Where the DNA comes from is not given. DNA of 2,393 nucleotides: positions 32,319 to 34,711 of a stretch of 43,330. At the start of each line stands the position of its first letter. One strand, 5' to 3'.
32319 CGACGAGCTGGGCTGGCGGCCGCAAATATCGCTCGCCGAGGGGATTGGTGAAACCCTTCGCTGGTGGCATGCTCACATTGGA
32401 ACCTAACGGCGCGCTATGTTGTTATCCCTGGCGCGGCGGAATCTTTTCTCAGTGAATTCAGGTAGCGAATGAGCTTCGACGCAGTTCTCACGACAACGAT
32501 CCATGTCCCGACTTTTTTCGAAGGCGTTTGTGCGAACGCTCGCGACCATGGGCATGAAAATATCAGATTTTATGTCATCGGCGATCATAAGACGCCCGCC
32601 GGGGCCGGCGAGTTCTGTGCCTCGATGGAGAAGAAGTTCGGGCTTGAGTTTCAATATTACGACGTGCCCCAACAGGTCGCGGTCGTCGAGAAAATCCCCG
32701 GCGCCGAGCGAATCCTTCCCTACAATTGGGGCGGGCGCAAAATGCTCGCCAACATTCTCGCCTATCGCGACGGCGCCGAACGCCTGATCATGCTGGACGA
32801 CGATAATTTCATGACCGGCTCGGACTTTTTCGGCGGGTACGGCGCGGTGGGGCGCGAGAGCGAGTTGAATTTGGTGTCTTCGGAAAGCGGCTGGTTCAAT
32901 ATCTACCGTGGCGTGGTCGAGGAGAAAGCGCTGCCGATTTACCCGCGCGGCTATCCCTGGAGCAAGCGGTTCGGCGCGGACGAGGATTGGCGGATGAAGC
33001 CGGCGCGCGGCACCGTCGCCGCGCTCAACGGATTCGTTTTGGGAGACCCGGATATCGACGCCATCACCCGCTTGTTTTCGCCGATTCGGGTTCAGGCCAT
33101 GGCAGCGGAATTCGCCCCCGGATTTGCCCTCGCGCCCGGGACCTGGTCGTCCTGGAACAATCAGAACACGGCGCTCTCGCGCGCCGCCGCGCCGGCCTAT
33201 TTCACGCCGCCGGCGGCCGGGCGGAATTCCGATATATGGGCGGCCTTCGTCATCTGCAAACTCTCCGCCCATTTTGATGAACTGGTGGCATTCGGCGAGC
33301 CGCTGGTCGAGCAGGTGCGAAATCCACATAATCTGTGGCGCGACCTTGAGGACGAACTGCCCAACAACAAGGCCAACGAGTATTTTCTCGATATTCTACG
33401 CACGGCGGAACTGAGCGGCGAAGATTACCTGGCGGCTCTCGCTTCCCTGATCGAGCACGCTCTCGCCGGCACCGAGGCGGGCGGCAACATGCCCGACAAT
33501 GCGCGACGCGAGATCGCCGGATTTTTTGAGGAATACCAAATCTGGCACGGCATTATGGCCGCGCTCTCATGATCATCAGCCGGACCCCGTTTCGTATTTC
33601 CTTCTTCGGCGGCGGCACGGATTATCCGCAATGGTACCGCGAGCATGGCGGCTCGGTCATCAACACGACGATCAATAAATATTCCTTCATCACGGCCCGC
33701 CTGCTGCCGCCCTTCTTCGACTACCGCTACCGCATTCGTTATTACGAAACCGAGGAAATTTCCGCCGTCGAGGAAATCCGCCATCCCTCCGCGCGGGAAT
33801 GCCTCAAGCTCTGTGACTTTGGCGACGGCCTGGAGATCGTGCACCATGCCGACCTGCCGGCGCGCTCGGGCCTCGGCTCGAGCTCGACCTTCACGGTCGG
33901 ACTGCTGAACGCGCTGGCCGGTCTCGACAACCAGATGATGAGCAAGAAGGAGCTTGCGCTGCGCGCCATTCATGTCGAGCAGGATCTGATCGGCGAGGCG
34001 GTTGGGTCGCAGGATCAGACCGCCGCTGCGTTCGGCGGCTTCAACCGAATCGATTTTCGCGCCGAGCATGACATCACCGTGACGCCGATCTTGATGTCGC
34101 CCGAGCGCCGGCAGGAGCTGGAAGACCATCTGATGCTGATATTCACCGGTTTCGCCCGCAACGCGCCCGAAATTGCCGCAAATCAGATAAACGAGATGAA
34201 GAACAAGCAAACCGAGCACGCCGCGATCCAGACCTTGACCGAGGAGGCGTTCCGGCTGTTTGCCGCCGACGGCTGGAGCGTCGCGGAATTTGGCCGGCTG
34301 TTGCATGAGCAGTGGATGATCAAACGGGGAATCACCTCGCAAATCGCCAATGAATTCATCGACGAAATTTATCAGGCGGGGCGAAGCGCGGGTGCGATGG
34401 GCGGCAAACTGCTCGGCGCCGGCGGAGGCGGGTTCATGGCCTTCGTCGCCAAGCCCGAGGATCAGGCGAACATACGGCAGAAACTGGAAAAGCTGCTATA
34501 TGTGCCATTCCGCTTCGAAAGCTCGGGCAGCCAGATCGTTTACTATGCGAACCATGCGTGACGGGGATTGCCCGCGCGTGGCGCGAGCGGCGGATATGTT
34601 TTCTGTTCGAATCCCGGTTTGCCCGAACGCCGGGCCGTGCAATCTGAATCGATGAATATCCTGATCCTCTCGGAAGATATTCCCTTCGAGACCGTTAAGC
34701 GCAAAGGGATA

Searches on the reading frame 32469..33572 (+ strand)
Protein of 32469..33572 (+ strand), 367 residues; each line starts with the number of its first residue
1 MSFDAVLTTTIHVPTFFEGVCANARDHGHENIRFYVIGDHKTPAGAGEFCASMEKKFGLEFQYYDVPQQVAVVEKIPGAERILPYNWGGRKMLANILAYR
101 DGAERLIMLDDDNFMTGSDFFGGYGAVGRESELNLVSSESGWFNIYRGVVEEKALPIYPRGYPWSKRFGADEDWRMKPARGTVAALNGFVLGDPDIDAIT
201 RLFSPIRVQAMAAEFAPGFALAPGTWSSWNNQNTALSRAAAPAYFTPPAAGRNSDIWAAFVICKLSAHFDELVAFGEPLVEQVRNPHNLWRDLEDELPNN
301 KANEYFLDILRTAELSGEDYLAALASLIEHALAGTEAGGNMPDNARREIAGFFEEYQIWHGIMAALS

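Call 5: search_protein_families(library=pfam, proteins=[window:32469-33572:+])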
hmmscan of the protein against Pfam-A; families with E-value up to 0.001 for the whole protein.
window:32469-33572:+ (367 aa): 0 families

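Call 9: search_protein_families(library=pfam, proteins=[window:32469-33572:+], max_evalue=0.01)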
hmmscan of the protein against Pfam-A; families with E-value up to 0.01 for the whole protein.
window:32469-33572:+ (367 aa): 0 families

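Call 42: search_protein_families(library=ncbifam, proteins=[window:32469-33572:+], max_evalue=0.001)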
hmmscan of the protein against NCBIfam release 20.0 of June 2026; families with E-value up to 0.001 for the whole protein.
window:32469-33572:+ (367 aa): 0 families

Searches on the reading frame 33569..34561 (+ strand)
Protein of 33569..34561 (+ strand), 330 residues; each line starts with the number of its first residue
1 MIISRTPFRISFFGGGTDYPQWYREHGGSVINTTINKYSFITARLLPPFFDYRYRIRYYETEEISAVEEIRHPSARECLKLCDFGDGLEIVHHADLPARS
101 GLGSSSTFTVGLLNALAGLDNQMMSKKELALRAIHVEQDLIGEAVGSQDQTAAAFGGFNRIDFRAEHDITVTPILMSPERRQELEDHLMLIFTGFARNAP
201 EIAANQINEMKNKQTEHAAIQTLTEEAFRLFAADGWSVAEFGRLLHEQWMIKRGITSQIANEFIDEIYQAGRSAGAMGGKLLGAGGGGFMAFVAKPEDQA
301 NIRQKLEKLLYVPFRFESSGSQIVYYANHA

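Call 5: search_protein_families(library=pfam, proteins=[window:33569-34561:+])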
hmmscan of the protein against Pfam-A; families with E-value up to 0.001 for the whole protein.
window:33569-34561:+ (330 aa): 2 families
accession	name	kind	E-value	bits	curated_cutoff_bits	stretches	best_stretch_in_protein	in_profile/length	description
PF00288.32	GHMP_kinases_N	-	3.4e-13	50.1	22.3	1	83-157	13-87/87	GHMP kinases N terminal domain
PF08544.19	GHMP_kinases_C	-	3e-08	34.4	21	1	239-309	11-82/85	GHMP kinases C terminal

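Call 42: search_protein_families(library=ncbifam, proteins=[window:33569-34561:+], max_evalue=0.001)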
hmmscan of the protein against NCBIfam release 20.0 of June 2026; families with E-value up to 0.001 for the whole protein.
window:33569-34561:+ (330 aa): 12 families
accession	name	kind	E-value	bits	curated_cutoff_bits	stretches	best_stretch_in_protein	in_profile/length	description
NF049969.1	GlMnHpPKinHddA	equivalog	5.7e-42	144.4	600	1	89-308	99-318/338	D-glycero-D-manno-heptose 7-phosphate kinase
NF009948.0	PRK13412.1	equivalog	4.8e-31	107.3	721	1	80-306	719-948/974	bifunctional fucokinase/fucose-1-phosphate guanylyltransferase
NF003036.0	PRK03926.1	equivalog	1.6e-17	63.5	403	1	86-305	74-278/302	mevalonate kinase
TIGR00549.1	mevalon_kin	equivalog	1.3e-16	60.9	163.05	1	85-290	80-273/276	mevalonate kinase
NF003006.0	PRK03817.1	equivalog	2.4e-13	49.8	443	2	90-159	90-159/352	galactokinase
TIGR00131.1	gal_kin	equivalog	1.5e-11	43.8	226.65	1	82-158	105-181/388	galactokinase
NF001816.0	PRK00555.1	equivalog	5e-09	35.6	509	1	93-180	97-184/363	galactokinase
NF003472.0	PRK05101.1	equivalog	1.6e-07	30.6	499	1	83-159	109-184/382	galactokinase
NF003705.0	PRK05322.1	equivalog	1.8e-07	30.2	385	1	84-157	109-182/388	galactokinase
NF002288.1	PRK01212.1-4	equivalog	7.7e-07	28.4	194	1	80-308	69-280/303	homoserine kinase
TIGR00191.1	thrB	equivalog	3e-05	23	168.25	1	86-160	79-146/304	homoserine kinase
TIGR01920.1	Shik_kin_archae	equivalog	0.00034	20.1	126.85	1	80-158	62-141/266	shikimate kinase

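Call 71: search_solved_structures(query=window:33569-34558:+, max_evalue=0.00001)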
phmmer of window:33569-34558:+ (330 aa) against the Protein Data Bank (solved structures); distinct sequences matched with E-value up to 0.00001: 16.
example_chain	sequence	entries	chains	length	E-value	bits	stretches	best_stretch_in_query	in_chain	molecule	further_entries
3k85_A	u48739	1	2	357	8.4e-40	140.5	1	2-321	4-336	D-glycero-D-manno-heptose 1-phosphate kinase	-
4usm_A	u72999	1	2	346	1.1e-35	126.9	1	2-302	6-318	PUTATIVE SUGAR KINASE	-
4n3o_A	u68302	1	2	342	2.4e-35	125.8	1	3-309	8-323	Putative D-glycero-D-manno-heptose 7-phosphate kinase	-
4usk_A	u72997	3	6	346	2.9e-35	125.6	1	2-302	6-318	PUTATIVE SUGAR KINASE | SUGAR KINASE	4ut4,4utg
9iip_A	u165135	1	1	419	2.7e-20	76.4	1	72-303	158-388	L-fucokinase/L-fucose-1-P guanylyltransferase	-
5yys_A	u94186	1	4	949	3.6e-19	72.7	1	72-303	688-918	L-fucokinase, L-fucose-1-P guanylyltransferase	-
9iit_A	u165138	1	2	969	3.8e-19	72.6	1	72-303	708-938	L-fucokinase/L-fucose-1-P guanylyltransferase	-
2hfs_A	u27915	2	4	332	6.4e-10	42.3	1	71-301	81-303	Mevalonate kinase, putative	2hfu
1vis_A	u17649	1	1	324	1.6e-09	41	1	87-308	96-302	Mevalonate kinase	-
1kkh_A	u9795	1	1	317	1.8e-09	40.8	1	87-308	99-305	Mevalonate Kinase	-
6mde_A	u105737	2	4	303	1.5e-08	37.7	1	87-299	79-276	Mevalonate kinase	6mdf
2cz9_A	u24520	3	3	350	1.7e-08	37.6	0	78-173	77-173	Probable galactokinase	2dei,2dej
4hac_A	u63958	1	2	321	1.9e-08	37.5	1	87-299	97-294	Mevalonate kinase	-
8teb_A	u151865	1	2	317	3.4e-08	36.6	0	84-167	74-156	Mevalonate kinase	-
1s4e_A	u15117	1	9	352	6.7e-08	35.6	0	5-165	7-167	Galactokinase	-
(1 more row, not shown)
